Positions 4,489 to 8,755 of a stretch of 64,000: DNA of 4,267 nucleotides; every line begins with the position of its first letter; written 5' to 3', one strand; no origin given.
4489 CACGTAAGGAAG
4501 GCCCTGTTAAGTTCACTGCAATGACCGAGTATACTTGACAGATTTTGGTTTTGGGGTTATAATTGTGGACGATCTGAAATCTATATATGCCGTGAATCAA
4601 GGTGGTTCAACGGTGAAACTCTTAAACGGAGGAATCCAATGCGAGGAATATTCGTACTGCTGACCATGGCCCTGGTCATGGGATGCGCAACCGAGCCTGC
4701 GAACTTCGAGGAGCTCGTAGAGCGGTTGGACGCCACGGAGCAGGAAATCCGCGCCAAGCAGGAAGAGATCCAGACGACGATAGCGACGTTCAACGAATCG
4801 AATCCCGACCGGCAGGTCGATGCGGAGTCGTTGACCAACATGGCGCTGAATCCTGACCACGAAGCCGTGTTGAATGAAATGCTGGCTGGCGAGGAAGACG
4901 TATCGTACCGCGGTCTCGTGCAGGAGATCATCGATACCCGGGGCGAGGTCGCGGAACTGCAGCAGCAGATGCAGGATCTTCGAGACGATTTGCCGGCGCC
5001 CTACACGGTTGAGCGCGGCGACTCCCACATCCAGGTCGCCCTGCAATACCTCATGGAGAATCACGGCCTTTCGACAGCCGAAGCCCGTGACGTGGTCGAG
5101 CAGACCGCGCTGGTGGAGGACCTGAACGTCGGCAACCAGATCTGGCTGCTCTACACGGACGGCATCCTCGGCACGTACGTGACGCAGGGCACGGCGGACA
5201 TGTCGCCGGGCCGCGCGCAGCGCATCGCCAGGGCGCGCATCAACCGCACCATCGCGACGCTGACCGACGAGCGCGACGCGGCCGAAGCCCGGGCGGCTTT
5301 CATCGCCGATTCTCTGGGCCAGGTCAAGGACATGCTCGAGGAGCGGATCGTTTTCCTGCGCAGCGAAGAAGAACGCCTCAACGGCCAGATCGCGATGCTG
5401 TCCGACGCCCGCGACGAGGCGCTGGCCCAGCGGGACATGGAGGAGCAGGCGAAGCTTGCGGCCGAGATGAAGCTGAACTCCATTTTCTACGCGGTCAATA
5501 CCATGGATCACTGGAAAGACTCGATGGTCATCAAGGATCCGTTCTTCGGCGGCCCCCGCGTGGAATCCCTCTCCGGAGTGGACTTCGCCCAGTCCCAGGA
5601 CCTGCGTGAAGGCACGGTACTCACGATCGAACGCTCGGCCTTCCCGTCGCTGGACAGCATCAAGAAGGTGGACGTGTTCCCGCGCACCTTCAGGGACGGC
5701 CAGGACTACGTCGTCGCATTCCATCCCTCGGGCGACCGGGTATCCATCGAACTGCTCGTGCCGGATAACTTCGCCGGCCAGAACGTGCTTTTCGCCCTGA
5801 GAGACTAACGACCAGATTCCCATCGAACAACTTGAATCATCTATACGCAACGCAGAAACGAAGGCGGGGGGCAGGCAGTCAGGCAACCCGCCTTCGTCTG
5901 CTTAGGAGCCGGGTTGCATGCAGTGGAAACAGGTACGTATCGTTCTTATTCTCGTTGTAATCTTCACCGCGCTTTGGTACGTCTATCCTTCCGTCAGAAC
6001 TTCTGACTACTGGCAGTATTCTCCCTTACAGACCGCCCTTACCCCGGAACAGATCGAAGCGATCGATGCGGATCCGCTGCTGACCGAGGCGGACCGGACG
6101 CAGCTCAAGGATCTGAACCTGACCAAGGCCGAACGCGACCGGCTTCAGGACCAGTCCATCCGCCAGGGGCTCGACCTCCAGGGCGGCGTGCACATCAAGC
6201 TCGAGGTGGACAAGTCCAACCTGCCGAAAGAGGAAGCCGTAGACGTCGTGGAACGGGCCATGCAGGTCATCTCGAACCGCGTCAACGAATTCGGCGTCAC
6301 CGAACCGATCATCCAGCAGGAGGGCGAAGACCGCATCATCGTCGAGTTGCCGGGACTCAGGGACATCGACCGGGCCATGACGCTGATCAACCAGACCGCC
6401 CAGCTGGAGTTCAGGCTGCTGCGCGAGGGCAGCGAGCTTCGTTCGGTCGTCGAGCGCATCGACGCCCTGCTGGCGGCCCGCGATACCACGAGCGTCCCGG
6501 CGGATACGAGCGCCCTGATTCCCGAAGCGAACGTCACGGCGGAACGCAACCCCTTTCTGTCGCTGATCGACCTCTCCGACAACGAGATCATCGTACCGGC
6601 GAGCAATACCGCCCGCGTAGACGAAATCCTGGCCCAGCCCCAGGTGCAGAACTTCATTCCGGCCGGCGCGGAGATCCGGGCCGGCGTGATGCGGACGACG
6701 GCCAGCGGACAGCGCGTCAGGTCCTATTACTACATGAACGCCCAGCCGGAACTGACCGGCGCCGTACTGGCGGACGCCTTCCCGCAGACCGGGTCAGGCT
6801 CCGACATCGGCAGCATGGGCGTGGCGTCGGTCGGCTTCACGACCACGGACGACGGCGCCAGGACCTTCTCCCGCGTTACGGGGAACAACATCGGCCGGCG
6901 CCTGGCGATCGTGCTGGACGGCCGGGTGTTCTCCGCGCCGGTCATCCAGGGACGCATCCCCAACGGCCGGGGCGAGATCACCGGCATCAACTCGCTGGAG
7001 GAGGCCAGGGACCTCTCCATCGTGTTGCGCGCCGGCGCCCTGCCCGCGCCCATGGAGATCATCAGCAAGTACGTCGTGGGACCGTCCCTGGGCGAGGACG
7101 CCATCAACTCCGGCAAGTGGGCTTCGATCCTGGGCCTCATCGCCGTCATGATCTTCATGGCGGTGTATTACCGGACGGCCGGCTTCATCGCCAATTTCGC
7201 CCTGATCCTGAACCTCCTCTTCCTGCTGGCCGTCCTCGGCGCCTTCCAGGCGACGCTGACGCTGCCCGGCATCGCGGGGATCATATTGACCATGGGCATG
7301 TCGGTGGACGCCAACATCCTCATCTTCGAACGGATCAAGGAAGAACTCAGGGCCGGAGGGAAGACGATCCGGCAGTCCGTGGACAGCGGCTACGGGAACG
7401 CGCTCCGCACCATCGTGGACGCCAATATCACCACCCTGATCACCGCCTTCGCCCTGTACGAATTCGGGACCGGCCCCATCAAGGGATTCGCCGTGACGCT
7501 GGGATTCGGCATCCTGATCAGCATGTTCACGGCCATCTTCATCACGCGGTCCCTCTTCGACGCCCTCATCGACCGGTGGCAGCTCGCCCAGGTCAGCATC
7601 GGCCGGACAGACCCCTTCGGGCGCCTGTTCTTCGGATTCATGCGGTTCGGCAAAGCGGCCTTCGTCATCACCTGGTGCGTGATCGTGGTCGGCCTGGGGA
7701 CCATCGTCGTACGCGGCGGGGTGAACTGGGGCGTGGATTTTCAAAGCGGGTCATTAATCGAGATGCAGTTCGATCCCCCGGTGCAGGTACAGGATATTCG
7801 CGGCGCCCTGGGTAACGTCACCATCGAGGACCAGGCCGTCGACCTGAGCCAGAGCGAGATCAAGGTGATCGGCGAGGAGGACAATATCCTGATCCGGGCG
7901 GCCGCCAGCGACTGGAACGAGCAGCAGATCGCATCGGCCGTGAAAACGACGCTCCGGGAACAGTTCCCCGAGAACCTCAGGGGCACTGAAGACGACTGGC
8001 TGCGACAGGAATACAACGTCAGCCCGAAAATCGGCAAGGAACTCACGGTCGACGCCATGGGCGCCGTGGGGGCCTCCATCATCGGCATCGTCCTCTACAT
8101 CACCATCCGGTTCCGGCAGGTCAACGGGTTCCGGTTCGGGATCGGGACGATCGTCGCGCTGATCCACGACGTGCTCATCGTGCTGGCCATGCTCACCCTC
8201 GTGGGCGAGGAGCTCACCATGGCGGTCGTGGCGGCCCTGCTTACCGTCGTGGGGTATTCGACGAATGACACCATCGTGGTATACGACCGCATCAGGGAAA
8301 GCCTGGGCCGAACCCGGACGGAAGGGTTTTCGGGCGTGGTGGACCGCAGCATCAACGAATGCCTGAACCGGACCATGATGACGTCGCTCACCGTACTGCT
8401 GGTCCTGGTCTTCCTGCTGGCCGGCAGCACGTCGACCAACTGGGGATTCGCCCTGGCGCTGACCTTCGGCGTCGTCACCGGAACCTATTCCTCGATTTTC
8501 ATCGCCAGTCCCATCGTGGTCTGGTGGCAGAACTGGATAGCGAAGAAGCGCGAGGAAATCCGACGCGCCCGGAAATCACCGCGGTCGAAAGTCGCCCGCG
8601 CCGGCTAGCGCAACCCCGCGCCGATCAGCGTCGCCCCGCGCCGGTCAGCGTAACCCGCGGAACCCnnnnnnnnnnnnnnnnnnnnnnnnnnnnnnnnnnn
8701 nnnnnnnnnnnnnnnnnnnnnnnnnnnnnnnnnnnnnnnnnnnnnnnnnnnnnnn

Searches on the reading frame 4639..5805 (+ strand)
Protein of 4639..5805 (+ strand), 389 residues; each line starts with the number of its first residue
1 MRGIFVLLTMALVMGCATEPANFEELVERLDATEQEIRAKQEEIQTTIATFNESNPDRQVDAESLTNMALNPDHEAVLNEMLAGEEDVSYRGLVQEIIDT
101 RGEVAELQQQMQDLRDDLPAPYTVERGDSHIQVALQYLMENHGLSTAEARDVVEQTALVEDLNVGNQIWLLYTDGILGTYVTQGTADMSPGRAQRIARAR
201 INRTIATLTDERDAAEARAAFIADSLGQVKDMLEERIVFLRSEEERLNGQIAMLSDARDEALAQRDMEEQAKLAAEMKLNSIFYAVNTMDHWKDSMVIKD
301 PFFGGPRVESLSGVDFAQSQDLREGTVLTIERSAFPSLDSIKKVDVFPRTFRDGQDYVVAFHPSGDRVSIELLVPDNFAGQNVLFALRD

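Call 14: search_protein_families(library=ncbifam, proteins=[window:4639-5805:+], max_evalue=0.00001)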
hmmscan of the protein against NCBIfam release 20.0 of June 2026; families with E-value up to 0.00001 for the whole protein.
window:4639-5805:+ (389 aa): 1 family
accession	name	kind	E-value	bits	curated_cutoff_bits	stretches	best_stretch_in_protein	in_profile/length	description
NF052320.1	Cbp1_fam_LP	subfamily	9.2e-07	28.6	90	0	6-112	8-112/286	Cbp1 family collagen-binding glycoprotein adhesin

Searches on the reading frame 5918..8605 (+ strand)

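Call 14: search_protein_families(library=ncbifam, proteins=[window:5918-8605:+], max_evalue=0.00001)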
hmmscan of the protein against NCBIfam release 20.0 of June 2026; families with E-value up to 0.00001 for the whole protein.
window:5918-8605:+ (896 aa): 26 families (the best 25 are shown)
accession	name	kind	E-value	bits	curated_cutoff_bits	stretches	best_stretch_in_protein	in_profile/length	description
NF009583.0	PRK13024.1-3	subfamily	3.4e-213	709.8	721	1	72-887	33-750/755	protein translocase subunit SecDF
NF009585.0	PRK13024.1-5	equivalog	1.2e-201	672.3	1037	1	104-879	169-986/993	protein translocase subunit SecDF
NF011315.0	PRK14726.1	equivalog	6.3e-161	537.3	1249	2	303-879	278-836/855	protein translocase subunit SecDF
TIGR01129.1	secD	equivalog_domain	4.5e-146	487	244.4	2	84-546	2-396/397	protein translocase subunit SecD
NF009581.0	PRK13024.1-1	equivalog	5.9e-123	411.5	1058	2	336-885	197-744/752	protein translocase subunit SecDF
TIGR00916.1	2A0604s01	subfamily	5.6e-118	392.6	148.6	2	311-540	3-231/231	SecD/SecF family protein translocase subunit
NF009584.0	PRK13024.1-4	equivalog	4e-111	372.6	1171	3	342-552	201-414/759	protein translocase subunit SecDF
TIGR00966.2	transloc_SecF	equivalog_domain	3.3e-105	351.6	160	2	572-870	1-279/279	protein translocase subunit SecF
NF009580.0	PRK13023.1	equivalog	1.4e-103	347.7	1153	2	271-870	174-750/775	protein translocase subunit SecDF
NF009545.0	PRK12933.1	equivalog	2.5e-93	313.6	728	3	272-552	309-595/604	protein translocase subunit SecD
NF009540.0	PRK12911.1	equivalog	9e-89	298.3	1878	1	323-869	836-1393/1403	bifunctional preprotein translocase subunit SecD/SecF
NF009582.0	PRK13024.1-2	equivalog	2.4e-66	224.3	723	2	588-879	542-833/859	protein translocase subunit SecDF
NF006218.0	PRK08343.1-4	subfamily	5.5e-48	163.7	383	3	304-552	137-386/392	preprotein translocase subunit SecD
NF046001.1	SecDF_plasm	equivalog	1.5e-47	162.2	500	1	359-874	314-850/878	protein translocase subunit SecDF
NF006216.0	PRK08343.1-2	equivalog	8.8e-28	97.3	519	1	356-545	305-492/506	preprotein translocase subunit SecD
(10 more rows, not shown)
